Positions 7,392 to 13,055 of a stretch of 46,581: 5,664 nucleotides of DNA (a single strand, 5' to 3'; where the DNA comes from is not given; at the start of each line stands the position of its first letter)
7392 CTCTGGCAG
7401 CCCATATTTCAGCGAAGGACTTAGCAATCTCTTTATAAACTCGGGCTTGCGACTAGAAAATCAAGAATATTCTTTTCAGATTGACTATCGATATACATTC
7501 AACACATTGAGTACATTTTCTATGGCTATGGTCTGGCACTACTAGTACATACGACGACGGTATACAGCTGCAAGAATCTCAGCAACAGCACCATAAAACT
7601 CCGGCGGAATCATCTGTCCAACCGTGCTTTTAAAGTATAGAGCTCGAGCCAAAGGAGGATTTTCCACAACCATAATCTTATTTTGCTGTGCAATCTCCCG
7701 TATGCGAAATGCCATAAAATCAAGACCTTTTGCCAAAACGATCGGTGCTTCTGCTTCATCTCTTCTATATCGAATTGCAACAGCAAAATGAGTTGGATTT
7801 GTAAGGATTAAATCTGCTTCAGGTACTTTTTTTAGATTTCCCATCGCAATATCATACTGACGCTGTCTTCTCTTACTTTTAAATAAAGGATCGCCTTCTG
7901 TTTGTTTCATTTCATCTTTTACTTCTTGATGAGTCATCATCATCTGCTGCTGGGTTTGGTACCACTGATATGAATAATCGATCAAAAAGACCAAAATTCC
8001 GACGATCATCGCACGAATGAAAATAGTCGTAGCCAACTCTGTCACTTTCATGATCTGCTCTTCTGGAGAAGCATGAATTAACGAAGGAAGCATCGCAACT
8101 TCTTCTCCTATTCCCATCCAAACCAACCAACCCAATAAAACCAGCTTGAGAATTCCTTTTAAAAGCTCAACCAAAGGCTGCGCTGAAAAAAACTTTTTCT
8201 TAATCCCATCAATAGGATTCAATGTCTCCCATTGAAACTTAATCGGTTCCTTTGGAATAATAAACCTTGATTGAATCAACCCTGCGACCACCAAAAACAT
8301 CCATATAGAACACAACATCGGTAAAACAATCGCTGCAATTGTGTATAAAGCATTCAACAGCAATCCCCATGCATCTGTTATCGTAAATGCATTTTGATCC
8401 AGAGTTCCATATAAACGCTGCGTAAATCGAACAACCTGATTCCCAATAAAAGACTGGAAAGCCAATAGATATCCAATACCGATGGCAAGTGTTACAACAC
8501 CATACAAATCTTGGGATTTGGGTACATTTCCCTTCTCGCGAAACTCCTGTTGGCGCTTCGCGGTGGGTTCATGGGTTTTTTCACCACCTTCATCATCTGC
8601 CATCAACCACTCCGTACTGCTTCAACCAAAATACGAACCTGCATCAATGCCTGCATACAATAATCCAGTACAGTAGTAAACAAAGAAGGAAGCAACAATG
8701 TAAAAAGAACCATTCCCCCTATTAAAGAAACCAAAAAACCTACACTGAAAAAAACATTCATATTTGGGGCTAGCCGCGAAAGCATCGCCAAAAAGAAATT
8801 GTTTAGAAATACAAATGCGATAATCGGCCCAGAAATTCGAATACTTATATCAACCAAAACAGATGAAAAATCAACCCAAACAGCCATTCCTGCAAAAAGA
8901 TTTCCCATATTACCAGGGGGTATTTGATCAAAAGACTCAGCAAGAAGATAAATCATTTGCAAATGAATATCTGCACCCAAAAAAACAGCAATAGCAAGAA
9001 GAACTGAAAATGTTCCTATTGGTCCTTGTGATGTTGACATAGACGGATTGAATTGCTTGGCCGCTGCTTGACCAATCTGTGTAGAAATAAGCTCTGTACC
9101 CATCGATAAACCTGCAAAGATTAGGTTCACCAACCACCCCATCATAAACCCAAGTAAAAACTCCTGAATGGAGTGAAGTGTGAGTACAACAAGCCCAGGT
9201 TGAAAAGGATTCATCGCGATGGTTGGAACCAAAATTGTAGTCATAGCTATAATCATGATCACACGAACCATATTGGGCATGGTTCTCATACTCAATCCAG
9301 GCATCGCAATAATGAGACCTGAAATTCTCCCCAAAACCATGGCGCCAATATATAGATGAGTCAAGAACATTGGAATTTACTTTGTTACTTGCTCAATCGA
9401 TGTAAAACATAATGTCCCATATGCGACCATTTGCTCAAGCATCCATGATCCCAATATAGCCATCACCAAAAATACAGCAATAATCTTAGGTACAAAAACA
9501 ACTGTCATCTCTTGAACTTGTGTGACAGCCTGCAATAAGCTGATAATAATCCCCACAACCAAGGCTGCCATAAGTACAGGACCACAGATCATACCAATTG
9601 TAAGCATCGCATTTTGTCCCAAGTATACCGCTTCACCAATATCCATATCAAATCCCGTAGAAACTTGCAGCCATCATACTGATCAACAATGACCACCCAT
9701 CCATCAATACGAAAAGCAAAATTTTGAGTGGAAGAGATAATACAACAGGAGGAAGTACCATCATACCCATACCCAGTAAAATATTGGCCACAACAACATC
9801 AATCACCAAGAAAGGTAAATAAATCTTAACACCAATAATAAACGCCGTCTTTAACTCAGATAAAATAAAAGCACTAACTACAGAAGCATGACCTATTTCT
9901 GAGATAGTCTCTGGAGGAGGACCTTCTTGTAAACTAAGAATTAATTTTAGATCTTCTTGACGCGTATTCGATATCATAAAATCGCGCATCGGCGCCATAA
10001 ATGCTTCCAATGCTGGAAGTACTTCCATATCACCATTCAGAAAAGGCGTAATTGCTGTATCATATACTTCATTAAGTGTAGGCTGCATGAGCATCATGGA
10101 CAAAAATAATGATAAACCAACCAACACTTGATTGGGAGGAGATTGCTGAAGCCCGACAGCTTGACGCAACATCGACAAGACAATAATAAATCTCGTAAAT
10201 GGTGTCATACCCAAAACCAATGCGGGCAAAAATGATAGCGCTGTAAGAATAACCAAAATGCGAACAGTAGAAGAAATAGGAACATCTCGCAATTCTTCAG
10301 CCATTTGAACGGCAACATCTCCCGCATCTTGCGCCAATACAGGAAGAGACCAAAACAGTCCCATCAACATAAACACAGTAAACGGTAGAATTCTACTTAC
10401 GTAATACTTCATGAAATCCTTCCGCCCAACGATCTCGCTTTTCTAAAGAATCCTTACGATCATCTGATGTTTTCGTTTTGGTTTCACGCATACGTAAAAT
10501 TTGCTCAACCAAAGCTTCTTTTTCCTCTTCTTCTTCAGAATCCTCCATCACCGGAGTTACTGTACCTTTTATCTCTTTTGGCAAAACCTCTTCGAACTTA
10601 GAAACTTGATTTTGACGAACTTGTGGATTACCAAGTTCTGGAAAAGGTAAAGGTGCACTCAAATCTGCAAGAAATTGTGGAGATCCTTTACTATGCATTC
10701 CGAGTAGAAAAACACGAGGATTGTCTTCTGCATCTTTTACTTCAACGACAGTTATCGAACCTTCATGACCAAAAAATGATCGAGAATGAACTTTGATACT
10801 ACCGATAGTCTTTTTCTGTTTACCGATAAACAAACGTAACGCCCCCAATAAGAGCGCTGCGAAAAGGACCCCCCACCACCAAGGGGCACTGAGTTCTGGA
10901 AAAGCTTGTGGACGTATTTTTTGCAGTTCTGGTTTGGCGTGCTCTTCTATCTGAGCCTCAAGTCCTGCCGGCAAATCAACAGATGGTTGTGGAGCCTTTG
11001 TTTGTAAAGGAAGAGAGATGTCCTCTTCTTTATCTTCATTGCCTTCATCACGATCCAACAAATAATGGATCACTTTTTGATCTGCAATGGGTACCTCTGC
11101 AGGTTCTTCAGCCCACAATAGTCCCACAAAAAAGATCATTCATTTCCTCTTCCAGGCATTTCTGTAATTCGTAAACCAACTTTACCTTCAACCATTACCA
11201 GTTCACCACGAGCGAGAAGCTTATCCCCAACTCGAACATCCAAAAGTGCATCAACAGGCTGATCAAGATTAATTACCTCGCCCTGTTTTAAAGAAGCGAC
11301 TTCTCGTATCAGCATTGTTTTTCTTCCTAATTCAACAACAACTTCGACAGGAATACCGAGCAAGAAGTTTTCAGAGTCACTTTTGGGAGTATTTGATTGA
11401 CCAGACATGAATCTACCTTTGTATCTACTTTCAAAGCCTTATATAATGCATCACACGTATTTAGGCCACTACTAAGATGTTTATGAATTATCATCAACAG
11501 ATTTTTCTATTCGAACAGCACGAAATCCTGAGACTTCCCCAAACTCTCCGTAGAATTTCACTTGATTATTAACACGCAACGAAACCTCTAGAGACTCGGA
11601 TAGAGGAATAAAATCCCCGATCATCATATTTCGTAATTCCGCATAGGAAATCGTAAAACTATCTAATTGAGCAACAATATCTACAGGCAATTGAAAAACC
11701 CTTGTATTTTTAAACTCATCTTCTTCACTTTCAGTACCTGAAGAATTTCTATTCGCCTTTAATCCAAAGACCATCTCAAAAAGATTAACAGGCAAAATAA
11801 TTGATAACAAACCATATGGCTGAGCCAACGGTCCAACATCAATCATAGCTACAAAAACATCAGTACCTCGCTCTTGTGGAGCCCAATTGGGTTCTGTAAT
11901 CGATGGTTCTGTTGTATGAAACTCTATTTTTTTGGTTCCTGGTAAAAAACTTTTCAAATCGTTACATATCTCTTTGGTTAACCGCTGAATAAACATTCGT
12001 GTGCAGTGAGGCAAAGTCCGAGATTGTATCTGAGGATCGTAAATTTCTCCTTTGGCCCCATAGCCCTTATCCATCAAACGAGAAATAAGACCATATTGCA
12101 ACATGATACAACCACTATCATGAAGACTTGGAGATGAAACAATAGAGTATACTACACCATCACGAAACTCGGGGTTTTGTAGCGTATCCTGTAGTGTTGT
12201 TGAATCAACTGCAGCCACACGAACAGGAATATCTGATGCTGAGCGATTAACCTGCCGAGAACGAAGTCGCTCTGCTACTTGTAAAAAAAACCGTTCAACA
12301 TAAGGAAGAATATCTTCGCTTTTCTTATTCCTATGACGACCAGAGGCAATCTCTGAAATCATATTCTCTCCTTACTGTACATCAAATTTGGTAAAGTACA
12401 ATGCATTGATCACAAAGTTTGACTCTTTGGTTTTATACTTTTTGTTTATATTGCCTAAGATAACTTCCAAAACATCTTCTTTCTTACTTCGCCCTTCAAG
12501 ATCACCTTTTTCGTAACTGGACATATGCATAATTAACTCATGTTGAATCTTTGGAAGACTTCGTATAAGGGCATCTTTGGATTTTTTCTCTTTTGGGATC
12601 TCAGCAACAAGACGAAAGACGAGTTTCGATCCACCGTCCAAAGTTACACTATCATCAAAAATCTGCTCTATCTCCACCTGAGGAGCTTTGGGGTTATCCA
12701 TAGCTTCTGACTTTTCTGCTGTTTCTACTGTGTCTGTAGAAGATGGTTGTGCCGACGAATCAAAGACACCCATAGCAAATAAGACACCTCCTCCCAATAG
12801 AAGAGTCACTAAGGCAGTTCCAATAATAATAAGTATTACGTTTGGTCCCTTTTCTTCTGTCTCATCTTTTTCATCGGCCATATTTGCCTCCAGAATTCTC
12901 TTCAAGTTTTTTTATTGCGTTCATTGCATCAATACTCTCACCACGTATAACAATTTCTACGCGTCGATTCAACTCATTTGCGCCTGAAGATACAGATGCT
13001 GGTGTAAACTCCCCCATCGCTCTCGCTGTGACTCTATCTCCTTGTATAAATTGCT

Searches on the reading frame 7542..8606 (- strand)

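Call 32: search_protein_families(library=pfam, proteins=[window:7542-8606:-], max_evalue=0.001)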
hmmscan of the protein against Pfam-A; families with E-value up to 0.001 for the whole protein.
window:7542-8606:- (354 aa): 1 family
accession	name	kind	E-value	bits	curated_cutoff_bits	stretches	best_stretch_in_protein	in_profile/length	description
PF01312.24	Bac_export_2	-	3.7e-112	375.3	24.4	1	8-348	1-335/335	FlhB HrpN YscU SpaS Family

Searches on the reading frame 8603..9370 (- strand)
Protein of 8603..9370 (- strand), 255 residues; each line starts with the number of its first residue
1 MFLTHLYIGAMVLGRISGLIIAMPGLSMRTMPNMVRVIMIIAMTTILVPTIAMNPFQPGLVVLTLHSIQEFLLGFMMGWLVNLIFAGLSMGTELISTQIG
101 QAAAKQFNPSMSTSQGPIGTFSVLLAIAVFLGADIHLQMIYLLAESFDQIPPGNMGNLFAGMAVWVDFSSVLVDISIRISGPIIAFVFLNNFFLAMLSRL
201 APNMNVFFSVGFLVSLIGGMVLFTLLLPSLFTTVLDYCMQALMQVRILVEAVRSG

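Call 32: search_protein_families(library=pfam, proteins=[window:8603-9370:-], max_evalue=0.001)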
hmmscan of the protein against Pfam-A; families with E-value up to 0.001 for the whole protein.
window:8603-9370:- (255 aa): 1 family
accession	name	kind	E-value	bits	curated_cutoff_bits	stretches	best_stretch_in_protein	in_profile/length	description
PF01311.25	Bac_export_1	-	8.7e-44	150.2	27.8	1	10-238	5-227/230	Bacterial export proteins, family 1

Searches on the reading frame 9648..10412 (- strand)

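Call 32: search_protein_families(library=pfam, proteins=[window:9648-10412:-], max_evalue=0.001)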
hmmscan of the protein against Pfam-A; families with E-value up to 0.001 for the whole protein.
window:9648-10412:- (254 aa): 1 family
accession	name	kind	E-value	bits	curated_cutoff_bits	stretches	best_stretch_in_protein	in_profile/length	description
PF00813.25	FliP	-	1.1e-68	231.4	26.9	1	55-246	1-190/191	FliP family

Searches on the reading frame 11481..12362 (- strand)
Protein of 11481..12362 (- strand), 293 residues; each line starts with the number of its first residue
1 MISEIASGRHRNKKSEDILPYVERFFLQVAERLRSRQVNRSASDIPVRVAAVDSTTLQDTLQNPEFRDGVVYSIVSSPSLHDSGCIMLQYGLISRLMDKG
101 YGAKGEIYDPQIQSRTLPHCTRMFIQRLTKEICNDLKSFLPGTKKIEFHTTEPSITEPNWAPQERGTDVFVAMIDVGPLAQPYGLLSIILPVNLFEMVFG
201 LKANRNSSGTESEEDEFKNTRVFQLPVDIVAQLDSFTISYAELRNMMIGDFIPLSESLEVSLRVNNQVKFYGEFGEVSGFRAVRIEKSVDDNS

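Call 32: search_protein_families(library=pfam, proteins=[window:11481-12362:-], max_evalue=0.001)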
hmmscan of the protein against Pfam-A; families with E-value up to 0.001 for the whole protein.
window:11481-12362:- (293 aa): 2 families
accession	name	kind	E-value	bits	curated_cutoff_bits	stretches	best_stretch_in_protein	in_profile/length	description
PF01052.25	FliMN_C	-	3.1e-14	53.1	23.8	1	221-289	2-72/73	Type III flagellar switch regulator (C-ring) FliN C-term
PF02154.20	FliM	-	9.9e-06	26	27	1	11-197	6-187/192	Flagellar motor switch protein FliM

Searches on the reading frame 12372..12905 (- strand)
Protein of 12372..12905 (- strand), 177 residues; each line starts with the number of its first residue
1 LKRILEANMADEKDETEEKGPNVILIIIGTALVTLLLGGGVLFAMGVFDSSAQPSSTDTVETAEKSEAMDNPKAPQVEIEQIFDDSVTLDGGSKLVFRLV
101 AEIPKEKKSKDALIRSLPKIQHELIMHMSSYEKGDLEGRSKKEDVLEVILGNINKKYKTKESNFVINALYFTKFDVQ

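Call 31: search_protein_families(library=pfam, proteins=[window:12372-12905:-], max_evalue=0.001)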
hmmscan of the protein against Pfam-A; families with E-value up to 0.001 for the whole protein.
window:12372-12905:- (177 aa): 1 family
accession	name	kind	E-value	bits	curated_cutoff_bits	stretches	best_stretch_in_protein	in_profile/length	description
PF03748.19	FliL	-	4.9e-09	37.1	24.6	1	94-177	22-103/103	Flagellar basal body-associated protein FliL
